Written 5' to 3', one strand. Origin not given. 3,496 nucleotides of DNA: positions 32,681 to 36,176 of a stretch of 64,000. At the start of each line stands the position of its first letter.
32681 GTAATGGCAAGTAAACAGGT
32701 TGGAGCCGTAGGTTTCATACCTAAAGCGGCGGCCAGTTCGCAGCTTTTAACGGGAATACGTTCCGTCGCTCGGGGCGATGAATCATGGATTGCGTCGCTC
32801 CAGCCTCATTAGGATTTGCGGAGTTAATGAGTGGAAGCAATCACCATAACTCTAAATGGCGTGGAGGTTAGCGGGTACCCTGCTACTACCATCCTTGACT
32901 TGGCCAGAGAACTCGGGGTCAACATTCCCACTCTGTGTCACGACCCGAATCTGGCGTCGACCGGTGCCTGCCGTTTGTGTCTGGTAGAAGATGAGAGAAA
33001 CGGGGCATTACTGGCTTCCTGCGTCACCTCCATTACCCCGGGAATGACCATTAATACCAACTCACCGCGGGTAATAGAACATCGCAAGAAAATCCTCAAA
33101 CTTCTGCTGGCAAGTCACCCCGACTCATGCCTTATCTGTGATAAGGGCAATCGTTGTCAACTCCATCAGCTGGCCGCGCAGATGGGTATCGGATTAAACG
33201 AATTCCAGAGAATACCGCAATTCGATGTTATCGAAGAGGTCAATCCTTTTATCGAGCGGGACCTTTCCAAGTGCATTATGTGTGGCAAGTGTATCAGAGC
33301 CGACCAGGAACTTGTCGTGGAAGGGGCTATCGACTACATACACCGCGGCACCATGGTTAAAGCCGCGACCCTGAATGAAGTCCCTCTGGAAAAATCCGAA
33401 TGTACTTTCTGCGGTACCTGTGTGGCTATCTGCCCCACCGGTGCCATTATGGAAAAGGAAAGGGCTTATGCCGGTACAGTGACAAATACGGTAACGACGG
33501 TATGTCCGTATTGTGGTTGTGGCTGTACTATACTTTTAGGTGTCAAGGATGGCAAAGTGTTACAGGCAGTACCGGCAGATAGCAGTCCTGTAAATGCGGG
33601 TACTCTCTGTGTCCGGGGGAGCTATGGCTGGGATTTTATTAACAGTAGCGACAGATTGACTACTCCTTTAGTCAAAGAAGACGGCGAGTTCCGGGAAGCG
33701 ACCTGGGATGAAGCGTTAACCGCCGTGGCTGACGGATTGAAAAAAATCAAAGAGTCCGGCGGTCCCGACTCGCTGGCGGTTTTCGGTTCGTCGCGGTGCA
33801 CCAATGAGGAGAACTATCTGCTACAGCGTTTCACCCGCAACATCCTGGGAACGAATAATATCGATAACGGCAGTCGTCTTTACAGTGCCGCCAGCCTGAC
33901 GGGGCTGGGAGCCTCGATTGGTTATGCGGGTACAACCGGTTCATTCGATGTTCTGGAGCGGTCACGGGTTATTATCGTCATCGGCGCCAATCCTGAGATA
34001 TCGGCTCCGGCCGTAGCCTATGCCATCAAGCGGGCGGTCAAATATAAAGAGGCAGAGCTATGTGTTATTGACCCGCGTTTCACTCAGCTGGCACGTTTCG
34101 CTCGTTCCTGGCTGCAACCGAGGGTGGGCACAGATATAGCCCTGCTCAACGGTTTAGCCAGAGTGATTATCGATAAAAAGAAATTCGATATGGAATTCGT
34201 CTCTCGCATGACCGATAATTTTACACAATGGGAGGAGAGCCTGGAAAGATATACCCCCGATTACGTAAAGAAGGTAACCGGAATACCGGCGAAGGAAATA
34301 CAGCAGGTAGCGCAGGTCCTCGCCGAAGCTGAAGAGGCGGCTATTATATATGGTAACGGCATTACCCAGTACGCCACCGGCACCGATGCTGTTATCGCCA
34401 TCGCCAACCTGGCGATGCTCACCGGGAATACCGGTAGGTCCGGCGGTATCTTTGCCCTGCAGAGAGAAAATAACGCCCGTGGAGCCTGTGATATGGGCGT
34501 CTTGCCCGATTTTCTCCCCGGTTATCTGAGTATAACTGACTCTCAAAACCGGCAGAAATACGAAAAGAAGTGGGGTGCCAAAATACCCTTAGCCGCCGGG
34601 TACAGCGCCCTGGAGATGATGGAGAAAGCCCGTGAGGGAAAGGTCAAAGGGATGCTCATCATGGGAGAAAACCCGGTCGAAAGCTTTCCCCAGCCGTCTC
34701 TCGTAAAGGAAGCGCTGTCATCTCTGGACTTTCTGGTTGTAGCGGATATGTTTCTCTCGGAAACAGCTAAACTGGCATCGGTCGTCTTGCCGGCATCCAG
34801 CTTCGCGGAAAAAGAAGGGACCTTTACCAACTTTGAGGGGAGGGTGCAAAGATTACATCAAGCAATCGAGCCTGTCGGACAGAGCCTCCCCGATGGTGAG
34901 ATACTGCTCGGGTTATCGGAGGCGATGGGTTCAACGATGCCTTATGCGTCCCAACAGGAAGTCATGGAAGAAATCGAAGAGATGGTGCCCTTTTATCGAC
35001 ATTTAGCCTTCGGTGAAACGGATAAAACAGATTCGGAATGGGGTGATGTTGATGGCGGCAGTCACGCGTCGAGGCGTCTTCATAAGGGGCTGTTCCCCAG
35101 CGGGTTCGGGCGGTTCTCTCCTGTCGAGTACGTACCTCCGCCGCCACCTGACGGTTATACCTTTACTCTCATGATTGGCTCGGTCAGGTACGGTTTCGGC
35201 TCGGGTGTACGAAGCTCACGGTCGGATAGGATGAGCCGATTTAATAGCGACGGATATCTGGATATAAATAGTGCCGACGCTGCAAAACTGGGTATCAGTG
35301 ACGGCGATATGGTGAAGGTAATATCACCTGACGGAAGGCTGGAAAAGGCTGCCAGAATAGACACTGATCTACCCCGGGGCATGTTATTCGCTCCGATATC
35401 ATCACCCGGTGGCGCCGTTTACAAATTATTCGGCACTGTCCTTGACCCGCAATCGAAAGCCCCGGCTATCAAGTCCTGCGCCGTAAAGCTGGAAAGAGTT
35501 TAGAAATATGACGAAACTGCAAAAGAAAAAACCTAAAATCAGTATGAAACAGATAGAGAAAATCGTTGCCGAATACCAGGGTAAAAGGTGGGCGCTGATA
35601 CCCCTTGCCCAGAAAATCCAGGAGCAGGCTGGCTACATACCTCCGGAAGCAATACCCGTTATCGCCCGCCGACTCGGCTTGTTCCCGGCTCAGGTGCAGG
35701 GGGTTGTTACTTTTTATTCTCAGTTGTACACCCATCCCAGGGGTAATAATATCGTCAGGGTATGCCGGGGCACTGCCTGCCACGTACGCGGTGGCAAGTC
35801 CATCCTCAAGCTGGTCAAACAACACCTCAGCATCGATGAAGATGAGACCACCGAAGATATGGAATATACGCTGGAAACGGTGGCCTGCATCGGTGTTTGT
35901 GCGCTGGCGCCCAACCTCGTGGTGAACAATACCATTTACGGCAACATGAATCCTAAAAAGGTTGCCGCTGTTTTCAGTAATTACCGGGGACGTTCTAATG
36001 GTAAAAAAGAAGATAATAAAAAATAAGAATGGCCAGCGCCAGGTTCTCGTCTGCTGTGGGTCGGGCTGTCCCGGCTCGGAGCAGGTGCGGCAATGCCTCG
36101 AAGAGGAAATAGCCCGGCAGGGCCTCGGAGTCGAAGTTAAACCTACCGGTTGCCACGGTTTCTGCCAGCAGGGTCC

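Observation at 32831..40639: Candidate new methylene-THF reductase architecture: FdhA/NuoG-like, NuoE-like, NuoF-GltD fusion, MetV and MetF in one operon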

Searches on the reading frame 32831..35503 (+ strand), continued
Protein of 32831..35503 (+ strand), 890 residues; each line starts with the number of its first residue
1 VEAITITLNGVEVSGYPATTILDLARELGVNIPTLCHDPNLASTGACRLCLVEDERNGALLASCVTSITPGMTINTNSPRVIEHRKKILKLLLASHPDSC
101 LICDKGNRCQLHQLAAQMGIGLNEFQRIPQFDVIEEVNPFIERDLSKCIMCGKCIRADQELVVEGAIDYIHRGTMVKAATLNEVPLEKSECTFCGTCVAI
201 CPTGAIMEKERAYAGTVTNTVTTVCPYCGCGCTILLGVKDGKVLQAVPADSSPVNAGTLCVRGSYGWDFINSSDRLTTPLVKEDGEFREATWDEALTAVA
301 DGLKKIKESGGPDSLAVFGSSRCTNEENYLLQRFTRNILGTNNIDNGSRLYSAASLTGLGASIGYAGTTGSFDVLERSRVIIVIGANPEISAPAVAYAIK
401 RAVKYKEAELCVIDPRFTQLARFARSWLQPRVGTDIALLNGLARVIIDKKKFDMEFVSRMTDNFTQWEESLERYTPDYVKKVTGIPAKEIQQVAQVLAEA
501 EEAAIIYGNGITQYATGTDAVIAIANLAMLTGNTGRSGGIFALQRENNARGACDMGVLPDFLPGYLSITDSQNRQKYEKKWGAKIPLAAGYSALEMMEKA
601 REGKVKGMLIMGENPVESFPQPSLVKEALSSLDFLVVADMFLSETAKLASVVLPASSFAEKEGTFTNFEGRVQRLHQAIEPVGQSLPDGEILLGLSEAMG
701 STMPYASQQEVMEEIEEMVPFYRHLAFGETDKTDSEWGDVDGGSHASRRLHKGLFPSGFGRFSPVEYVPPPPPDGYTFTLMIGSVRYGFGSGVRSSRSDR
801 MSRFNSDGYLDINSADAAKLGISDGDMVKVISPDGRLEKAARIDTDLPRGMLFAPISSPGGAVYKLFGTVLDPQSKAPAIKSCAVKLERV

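Call 66: find_encoding_contigs(protein=P0124, flank=8000, max_places=2)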
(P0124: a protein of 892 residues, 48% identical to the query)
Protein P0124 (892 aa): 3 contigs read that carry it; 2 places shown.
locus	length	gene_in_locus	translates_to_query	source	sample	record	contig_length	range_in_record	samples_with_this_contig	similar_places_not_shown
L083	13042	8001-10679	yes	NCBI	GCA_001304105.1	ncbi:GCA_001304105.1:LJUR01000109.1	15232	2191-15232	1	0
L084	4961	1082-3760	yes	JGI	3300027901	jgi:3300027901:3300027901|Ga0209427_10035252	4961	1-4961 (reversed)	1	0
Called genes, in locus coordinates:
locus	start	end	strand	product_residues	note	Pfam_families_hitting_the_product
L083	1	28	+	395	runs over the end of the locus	PF00364:Biotin_lipoyl, PF26018:BSH_RND_rel (faint), PF02817:E3_binding, PF00198:2-oxoacid_dh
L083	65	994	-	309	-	PF00781:DAGK_cat, PF19279:YegS_C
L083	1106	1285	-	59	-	-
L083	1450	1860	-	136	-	PF03061:4HBT (weak)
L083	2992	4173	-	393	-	PF02771:Acyl-CoA_dh_N, PF02770:Acyl-CoA_dh_M, PF00441:Acyl-CoA_dh_1, PF08028:Acyl-CoA_dh_2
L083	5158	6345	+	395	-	PF00989:PAS, PF13188:PAS_8, PF13426:PAS_9, PF00512:HisKA, PF02518:HATPase_c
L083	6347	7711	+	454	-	PF00072:Response_reg, PF07724:AAA_2 (faint), PF00158:Sigma54_activat, PF14532:Sigma54_activ_2, PF07728:AAA_5, PF00004:AAA (weak), PF25601:AAA_lid_14, PF02954:HTH_8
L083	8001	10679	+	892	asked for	PF13510:Fer2_4, PF10588:NADH-G_4Fe-4S_3, PF22117:Fer4_Nqo3, PF12838:Fer4_7 (weak), PF00037:Fer4 (weak), PF04879:Molybdop_Fe4S4, PF00384:Molybdopterin, PF01568:Molydop_binding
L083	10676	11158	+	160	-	PF01257:2Fe-2S_thioredx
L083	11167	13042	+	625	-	PF01257:2Fe-2S_thioredx (weak), PF01512:Complex1_51K, PF10589:NADH_4Fe-4S, PF14691:Fer4_20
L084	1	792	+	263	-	?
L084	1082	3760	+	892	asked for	PF13510:Fer2_4, PF10588:NADH-G_4Fe-4S_3, PF22117:Fer4_Nqo3, PF12838:Fer4_7 (weak), PF00037:Fer4 (weak), PF04879:Molybdop_Fe4S4, PF00384:Molybdopterin, PF01568:Molydop_binding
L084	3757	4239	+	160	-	PF01257:2Fe-2S_thioredx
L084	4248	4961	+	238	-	?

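Call 67: find_encoding_contigs(protein=P0126, flank=8000, max_places=2)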
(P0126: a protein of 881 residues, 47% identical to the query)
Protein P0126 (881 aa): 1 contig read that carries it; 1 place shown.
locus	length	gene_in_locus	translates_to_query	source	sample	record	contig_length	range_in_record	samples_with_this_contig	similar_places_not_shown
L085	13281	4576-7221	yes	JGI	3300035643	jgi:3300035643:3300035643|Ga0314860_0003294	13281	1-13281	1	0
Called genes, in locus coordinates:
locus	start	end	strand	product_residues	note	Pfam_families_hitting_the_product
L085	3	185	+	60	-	?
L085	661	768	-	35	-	-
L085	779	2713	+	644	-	PF00989:PAS, PF13426:PAS_9, PF00989:PAS, PF13188:PAS_8, PF13426:PAS_9, PF00989:PAS, PF13426:PAS_9, PF00512:HisKA, +4 more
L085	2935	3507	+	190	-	PF00376:MerR (weak), PF12728:HTH_17, PF00072:Response_reg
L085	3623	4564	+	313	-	PF02219:MTHFR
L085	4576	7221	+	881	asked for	PF00111:Fer2 (weak), PF13510:Fer2_4, PF10588:NADH-G_4Fe-4S_3, PF22117:Fer4_Nqo3 (weak), PF12838:Fer4_7, PF04879:Molybdop_Fe4S4, PF00384:Molybdopterin, PF01568:Molydop_binding, +1 more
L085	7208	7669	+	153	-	PF01257:2Fe-2S_thioredx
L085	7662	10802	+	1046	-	PF01257:2Fe-2S_thioredx (weak), PF01512:Complex1_51K, PF10531:SLBB (weak), PF10589:NADH_4Fe-4S, PF14691:Fer4_20, PF01946:Thi4 (weak), PF07992:Pyr_redox_2, PF13738:Pyr_redox_3, +4 more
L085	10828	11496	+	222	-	PF12225:DUF5981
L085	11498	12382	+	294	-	PF02219:MTHFR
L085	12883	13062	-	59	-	PF02416:TatA_B_E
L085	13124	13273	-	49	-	PF02416:TatA_B_E (weak)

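Call 68: find_encoding_contigs(protein=P0127, flank=8000, max_places=2)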
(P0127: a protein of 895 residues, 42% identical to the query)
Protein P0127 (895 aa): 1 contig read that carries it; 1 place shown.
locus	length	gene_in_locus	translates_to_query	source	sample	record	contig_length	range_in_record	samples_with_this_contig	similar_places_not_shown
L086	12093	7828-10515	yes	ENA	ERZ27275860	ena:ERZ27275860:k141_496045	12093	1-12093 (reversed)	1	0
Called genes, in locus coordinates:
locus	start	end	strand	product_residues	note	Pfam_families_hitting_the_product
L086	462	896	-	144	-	-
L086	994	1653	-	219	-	-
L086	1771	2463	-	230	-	PF00795:CN_hydrolase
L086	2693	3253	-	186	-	PF01613:Flavin_Reduct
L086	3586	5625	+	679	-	PF13426:PAS_9, PF00989:PAS, PF13188:PAS_8, PF13426:PAS_9, PF00989:PAS, PF13426:PAS_9, PF00512:HisKA, PF02518:HATPase_c, +4 more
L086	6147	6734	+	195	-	PF00376:MerR (weak), PF12728:HTH_17, PF00072:Response_reg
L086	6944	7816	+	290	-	PF02219:MTHFR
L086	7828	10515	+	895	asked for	PF13510:Fer2_4, PF10588:NADH-G_4Fe-4S_3, PF22117:Fer4_Nqo3, PF12838:Fer4_7 (weak), PF00037:Fer4 (weak), PF04879:Molybdop_Fe4S4, PF00384:Molybdopterin, PF01568:Molydop_binding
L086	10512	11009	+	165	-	PF01257:2Fe-2S_thioredx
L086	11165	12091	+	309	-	?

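Call 69: find_encoding_contigs(protein=P0128, flank=8000, max_places=2)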
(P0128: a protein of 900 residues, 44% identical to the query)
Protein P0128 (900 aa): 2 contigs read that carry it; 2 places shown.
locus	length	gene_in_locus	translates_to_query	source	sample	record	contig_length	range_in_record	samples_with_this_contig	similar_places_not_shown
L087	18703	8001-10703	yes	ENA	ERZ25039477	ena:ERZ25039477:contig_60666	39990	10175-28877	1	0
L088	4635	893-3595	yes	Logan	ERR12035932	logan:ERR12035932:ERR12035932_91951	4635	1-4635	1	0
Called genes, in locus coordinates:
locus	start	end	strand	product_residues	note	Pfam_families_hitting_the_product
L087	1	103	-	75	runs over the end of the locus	-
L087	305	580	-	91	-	-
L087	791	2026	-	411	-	-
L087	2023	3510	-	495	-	-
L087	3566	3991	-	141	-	-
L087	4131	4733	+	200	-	-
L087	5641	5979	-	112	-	-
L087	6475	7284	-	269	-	PF13531:SBP_bac_11, PF01547:SBP_bac_1 (faint)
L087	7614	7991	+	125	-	PF00072:Response_reg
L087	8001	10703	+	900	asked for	PF13510:Fer2_4, PF10588:NADH-G_4Fe-4S_3, PF22117:Fer4_Nqo3 (weak), PF12838:Fer4_7 (weak), PF04879:Molybdop_Fe4S4, PF00384:Molybdopterin, PF01568:Molydop_binding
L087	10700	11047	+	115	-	PF01257:2Fe-2S_thioredx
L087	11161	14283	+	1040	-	PF01257:2Fe-2S_thioredx, PF01512:Complex1_51K, PF10531:SLBB (weak), PF10589:NADH_4Fe-4S, PF14691:Fer4_20, PF07992:Pyr_redox_2, PF13450:NAD_binding_8, PF13738:Pyr_redox_3, +4 more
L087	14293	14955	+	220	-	PF12225:DUF5981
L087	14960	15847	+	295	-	PF02219:MTHFR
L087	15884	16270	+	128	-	PF00072:Response_reg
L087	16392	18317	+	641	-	PF13426:PAS_9 (weak), PF00989:PAS (weak), PF08448:PAS_4, PF13426:PAS_9 (weak), PF00989:PAS (weak), PF13426:PAS_9, PF00512:HisKA, PF02518:HATPase_c, +2 more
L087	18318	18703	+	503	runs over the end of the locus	PF00072:Response_reg, PF13581:HATPase_c_2 (faint), PF00989:PAS (weak), PF08448:PAS_4 (weak), PF00512:HisKA, PF02518:HATPase_c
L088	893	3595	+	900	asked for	PF13510:Fer2_4, PF10588:NADH-G_4Fe-4S_3, PF22117:Fer4_Nqo3 (weak), PF12838:Fer4_7 (weak), PF04879:Molybdop_Fe4S4, PF00384:Molybdopterin, PF01568:Molydop_binding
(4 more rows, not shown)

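Call 70: find_encoding_contigs(protein=P0130, flank=8000, max_places=2)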
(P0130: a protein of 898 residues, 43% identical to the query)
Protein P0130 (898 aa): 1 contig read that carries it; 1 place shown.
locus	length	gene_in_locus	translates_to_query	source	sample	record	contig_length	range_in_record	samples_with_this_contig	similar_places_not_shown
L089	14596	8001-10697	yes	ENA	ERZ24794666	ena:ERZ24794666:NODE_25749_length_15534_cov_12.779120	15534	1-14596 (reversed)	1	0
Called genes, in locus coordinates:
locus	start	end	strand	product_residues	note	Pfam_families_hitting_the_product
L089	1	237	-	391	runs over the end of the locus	?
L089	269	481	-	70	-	PF28549:NDPSase_N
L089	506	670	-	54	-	-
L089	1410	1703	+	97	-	PF04365:BrnT_toxin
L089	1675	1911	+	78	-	PF14384:BrnA_antitoxin (weak)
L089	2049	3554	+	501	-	PF01841:Transglut_core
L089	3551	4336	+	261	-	PF00005:ABC_tran, PF13304:AAA_21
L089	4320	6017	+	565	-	PF16949:ABC_tran_2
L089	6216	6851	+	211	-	PF00376:MerR, PF12728:HTH_17, PF00072:Response_reg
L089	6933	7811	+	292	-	PF02219:MTHFR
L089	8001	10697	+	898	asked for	PF13510:Fer2_4, PF10588:NADH-G_4Fe-4S_3, PF14697:Fer4_21 (weak), PF22117:Fer4_Nqo3, PF12838:Fer4_7 (weak), PF04879:Molybdop_Fe4S4, PF00384:Molybdopterin, PF01568:Molydop_binding, +1 more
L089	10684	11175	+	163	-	PF01257:2Fe-2S_thioredx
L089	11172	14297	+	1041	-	PF01257:2Fe-2S_thioredx (weak), PF01512:Complex1_51K, PF10531:SLBB (weak), PF10589:NADH_4Fe-4S, PF14691:Fer4_20, PF01946:Thi4 (weak), PF07992:Pyr_redox_2, PF13738:Pyr_redox_3, +4 more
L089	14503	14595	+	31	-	?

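Call 71: find_encoding_contigs(protein=P0134, flank=8000, max_places=2)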
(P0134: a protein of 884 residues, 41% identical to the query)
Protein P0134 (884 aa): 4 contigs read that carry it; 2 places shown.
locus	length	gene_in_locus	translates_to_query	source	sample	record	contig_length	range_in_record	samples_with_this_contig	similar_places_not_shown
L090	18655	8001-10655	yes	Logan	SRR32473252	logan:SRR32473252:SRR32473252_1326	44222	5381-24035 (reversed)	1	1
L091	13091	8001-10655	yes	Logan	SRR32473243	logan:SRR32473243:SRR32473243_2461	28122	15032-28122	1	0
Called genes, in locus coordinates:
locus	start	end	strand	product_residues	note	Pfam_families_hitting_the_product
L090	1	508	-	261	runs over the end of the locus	PF10040:CRISPR_Cas6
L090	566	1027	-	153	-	PF00293:NUDIX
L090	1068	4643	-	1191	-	PF20973:VUPS, PF00989:PAS, PF08447:PAS_3, PF08448:PAS_4, PF13188:PAS_8, PF13426:PAS_9, PF08448:PAS_4, PF02518:HATPase_c, +7 more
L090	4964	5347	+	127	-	-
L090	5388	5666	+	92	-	-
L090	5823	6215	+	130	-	PF00072:Response_reg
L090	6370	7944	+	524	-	PF00989:PAS, PF13188:PAS_8 (weak), PF13426:PAS_9, PF00989:PAS, PF08448:PAS_4 (weak), PF13426:PAS_9, PF00512:HisKA, PF02518:HATPase_c, +2 more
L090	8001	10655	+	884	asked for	PF00111:Fer2 (weak), PF13510:Fer2_4, PF10588:NADH-G_4Fe-4S_3, PF22117:Fer4_Nqo3 (weak), PF12838:Fer4_7 (weak), PF04879:Molybdop_Fe4S4, PF00384:Molybdopterin, PF01568:Molydop_binding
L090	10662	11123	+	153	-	PF01257:2Fe-2S_thioredx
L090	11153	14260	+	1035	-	PF01257:2Fe-2S_thioredx, PF01512:Complex1_51K, PF10589:NADH_4Fe-4S, PF14691:Fer4_20, PF01266:DAO (weak), PF01946:Thi4 (weak), PF07992:Pyr_redox_2, PF13738:Pyr_redox_3, +3 more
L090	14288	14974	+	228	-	PF12225:DUF5981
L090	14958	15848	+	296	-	PF02219:MTHFR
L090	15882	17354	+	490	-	PF00072:Response_reg, PF00989:PAS, PF13188:PAS_8 (weak), PF13426:PAS_9 (weak), PF00512:HisKA, PF02518:HATPase_c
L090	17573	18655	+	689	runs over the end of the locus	PF02085:Cytochrom_CIII (faint), PF09699:Paired_CXXCH_1 (faint), PF14522:Cytochrome_C7 (faint), PF14537:Cytochrom_c3_2 (faint), PF01292:Ni_hydr_CYTB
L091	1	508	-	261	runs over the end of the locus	PF10040:CRISPR_Cas6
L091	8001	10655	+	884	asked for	PF00111:Fer2 (weak), PF13510:Fer2_4, PF10588:NADH-G_4Fe-4S_3, PF22117:Fer4_Nqo3 (weak), PF12838:Fer4_7 (weak), PF04879:Molybdop_Fe4S4, PF00384:Molybdopterin, PF01568:Molydop_binding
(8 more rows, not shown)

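Call 72: list_cluster_members(proteins=[P0121, P0122, P0124, P0125, P0126, P0127, P0128, P0129, P0130, P0134])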
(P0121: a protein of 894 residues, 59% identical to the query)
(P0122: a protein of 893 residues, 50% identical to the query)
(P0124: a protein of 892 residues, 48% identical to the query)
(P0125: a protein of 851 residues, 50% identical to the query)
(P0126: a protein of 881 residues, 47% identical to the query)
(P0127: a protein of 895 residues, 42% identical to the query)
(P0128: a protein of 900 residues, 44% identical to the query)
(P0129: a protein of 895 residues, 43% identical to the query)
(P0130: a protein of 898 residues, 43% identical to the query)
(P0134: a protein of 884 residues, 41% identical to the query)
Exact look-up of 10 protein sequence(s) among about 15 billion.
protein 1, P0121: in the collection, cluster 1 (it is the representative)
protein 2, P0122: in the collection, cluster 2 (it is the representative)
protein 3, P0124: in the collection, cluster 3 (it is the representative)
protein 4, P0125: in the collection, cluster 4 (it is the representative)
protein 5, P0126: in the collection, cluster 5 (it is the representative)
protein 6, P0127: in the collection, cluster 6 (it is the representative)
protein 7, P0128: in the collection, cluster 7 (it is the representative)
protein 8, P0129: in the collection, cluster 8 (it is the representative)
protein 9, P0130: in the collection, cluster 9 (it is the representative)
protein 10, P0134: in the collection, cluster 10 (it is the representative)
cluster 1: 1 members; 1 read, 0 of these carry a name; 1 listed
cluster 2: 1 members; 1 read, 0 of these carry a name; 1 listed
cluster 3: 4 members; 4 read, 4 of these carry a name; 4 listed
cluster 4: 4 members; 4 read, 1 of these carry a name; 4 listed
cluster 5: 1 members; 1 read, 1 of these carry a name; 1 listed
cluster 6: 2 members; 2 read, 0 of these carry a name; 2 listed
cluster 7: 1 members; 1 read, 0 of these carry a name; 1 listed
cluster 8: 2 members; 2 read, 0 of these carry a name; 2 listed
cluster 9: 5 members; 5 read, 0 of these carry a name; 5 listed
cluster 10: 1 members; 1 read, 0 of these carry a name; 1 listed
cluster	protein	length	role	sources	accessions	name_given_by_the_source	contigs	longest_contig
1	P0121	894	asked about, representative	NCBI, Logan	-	-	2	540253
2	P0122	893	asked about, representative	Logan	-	-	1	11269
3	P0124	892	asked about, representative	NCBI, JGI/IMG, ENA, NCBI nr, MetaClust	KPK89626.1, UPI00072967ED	MAG: hypothetical protein AMJ94_11670 [Deltaproteobacteria bacterium SM23_61] | status=active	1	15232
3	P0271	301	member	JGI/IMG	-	predicted molibdopterin-dependent oxidoreductase YjgC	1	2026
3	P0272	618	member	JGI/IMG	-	predicted molibdopterin-dependent oxidoreductase YjgC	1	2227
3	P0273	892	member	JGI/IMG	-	formate dehydrogenase alpha subunit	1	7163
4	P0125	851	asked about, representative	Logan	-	-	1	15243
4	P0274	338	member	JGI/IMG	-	predicted molibdopterin-dependent oxidoreductase YjgC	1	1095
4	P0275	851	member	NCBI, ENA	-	-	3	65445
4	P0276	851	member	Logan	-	-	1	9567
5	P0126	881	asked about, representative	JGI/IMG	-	predicted molibdopterin-dependent oxidoreductase YjgC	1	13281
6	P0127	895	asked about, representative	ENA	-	-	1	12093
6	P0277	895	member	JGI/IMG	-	-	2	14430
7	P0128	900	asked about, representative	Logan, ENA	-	-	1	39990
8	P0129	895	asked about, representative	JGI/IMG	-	-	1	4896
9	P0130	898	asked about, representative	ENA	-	-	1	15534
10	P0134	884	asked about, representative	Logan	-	-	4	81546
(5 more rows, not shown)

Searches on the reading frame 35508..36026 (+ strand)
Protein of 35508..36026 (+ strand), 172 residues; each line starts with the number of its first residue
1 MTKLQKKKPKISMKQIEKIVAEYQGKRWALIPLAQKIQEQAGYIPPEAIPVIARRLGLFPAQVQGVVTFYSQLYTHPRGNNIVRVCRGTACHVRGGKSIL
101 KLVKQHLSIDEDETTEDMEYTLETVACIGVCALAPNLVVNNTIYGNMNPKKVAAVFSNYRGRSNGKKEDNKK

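Call 3: search_protein_families(library=pfam, proteins=[window:35508-36026:+])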
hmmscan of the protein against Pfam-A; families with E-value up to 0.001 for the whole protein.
window:35508-36026:+ (172 aa): 1 family
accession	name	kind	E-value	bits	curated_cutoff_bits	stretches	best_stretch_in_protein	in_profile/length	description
PF01257.25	2Fe-2S_thioredx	-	2.9e-48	163.8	24.8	1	16-159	1-144/145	Thioredoxin-like [2Fe-2S] ferredoxin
